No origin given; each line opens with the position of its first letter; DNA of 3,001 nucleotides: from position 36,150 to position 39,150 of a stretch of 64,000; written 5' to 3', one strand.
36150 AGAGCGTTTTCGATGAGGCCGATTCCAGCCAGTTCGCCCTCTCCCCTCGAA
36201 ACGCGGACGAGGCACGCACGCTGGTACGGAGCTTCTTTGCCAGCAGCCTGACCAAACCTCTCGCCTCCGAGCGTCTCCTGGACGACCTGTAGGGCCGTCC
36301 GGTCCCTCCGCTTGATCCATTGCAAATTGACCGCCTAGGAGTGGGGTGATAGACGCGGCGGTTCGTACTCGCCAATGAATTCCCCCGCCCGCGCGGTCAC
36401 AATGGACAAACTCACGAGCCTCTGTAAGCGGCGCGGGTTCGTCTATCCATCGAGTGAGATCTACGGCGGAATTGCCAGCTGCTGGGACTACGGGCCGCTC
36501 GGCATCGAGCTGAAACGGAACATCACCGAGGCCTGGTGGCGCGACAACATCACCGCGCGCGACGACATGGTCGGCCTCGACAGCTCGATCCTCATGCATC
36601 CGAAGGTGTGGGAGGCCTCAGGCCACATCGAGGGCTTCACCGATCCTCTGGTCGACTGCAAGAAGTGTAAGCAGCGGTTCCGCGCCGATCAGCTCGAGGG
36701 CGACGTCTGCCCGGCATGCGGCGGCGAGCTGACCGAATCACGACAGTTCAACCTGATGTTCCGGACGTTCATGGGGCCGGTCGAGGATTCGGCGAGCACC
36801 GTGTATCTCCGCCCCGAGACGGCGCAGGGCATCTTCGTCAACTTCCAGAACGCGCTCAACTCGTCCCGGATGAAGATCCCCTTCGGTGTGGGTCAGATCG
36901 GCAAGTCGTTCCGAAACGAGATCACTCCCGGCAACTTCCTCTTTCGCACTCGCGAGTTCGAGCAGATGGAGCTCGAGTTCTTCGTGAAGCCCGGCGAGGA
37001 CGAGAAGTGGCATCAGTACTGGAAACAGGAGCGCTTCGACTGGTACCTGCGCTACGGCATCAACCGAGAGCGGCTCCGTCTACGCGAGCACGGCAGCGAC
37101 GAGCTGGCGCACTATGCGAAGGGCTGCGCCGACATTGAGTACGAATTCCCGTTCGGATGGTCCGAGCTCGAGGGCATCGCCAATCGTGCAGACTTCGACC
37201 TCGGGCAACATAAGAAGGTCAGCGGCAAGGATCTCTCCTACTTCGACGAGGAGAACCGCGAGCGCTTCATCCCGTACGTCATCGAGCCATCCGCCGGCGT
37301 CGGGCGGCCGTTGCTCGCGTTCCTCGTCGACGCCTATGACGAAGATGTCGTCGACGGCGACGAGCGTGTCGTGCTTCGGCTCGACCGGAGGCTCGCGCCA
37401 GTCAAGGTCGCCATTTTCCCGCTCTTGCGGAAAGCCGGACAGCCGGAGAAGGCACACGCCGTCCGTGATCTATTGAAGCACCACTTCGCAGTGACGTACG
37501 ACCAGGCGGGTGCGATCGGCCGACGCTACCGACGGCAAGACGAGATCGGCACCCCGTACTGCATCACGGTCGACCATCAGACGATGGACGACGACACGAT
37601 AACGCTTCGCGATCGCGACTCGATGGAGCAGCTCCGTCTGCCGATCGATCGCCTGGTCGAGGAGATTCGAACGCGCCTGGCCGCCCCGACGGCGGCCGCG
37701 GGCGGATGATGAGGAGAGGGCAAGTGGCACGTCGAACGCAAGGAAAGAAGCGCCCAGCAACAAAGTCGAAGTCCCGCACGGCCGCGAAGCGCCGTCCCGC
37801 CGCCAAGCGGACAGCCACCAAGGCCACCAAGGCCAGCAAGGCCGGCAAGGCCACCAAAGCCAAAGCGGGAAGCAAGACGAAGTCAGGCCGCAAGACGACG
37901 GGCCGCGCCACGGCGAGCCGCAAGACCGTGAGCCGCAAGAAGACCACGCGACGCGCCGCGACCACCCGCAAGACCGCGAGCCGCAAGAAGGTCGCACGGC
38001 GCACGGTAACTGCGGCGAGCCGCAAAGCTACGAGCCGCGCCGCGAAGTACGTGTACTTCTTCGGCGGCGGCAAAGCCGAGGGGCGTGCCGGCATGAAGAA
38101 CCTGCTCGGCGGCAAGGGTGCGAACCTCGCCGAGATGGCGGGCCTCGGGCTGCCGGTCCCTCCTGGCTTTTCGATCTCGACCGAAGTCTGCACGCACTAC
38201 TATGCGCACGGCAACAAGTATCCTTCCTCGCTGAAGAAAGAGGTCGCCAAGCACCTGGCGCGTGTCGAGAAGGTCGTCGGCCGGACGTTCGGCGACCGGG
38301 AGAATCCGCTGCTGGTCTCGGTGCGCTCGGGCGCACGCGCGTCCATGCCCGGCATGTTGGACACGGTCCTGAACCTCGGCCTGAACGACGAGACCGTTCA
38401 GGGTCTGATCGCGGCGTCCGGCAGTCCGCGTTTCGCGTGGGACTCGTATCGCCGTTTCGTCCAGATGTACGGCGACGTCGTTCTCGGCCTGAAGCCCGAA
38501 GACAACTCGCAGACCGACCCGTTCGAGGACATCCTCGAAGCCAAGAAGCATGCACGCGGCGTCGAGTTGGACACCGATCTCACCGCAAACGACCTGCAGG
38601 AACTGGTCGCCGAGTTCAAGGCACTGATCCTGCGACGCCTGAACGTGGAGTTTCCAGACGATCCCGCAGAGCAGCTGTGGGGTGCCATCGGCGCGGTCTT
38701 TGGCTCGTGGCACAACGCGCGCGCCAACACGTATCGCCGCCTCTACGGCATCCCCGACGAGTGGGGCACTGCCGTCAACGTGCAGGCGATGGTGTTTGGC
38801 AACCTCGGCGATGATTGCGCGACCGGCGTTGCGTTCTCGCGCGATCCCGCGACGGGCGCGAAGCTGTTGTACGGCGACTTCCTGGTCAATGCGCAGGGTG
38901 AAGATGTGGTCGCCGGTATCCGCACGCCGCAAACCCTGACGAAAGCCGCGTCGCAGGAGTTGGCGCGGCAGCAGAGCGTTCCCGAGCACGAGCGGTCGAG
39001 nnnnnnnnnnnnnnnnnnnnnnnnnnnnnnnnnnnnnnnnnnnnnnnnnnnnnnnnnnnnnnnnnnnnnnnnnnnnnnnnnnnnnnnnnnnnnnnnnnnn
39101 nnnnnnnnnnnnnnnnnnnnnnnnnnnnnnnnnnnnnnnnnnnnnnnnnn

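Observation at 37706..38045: PPDK carries a ~110-aa histone-H1-like K/A/T/R-rich N-terminal extension encoded by a GCC-ACC-AAG-type repetitive tract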

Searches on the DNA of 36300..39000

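Call 32: search_rna_families(source=window, start=36300, end=39000, threshold=evalue, max_evalue=1)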
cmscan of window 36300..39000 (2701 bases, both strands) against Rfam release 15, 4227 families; matches with E-value up to 1: 0.
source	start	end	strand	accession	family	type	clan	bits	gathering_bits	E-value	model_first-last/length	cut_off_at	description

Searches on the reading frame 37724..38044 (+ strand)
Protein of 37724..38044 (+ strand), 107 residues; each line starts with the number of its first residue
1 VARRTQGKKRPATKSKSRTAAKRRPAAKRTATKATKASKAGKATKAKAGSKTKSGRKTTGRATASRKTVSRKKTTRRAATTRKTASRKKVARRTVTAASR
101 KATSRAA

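Call 23: search_protein_families(library=pfam, proteins=[window:37724-38044:+], max_evalue=10)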
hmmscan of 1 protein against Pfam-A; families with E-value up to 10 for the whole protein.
window:37724-38044:+ (107 aa): 2 families
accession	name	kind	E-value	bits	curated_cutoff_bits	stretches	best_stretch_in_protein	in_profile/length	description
PF16058.10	Mucin-like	-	0.031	15.1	28.7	1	7-80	5-78/94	Mucin-like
PF07382.16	HC2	-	2.9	8.4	40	1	2-105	35-138/194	Histone H1-like nucleoprotein HC2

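Call 24: search_protein_families(library=ncbifam, proteins=[window:37724-38044:+], max_evalue=1)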
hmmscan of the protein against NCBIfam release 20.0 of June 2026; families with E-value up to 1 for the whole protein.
window:37724-38044:+ (107 aa): 0 families

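Call 31: find_homologous_proteins(query=window:37724-38038:+, max_evalue=0.1)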
Query window:37724-38038:+: 162 candidates shared short words with the query, none scored E <= 0.1.

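Call 56: search_solved_structures(query=window:37724-38044:+, max_evalue=10, show_alignments=0)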
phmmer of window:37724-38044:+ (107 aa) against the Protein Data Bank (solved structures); distinct sequences matched with E-value up to 10: 0.
